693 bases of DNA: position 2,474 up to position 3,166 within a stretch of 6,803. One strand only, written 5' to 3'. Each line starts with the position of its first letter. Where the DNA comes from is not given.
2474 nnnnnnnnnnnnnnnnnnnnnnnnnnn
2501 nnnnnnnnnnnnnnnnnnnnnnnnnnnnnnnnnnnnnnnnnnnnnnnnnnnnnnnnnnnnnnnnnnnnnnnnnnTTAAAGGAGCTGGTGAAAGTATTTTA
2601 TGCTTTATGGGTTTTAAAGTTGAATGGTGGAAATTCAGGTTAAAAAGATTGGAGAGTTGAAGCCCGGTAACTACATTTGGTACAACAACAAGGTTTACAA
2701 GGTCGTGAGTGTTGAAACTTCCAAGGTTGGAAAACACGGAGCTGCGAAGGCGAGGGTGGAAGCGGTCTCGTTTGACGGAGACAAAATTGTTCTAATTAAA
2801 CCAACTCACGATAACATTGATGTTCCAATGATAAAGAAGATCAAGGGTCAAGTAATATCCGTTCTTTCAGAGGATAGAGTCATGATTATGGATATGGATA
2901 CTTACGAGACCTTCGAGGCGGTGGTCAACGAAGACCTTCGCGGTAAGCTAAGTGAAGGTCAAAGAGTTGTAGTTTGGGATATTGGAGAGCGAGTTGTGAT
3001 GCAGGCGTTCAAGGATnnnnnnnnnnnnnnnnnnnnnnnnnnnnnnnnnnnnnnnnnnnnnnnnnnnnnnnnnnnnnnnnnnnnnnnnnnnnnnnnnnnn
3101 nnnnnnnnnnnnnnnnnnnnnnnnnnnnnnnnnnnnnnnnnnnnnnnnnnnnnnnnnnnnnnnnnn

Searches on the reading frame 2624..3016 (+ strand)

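Call 62: search_protein_families(library=pfam, proteins=[window:2624-3016:+], max_evalue=0.001)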
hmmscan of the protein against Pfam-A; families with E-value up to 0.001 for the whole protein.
window:2624-3016:+ (131 aa): 3 families
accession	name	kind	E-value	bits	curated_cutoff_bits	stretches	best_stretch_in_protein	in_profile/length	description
PF21485.3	IF5A-like_N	-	2.1e-09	37.5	27.1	1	7-61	6-61/63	Translation initiation factor 5A-like, N-terminal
PF08207.18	EFP_N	-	2e-06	28.1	23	1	10-40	3-33/58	Elongation factor P (EF-P) KOW-like domain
PF01287.26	eIF-5a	-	0.00071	20.1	24.2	0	70-120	2-59/69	Eukaryotic elongation factor 5A hypusine, DNA-binding OB fold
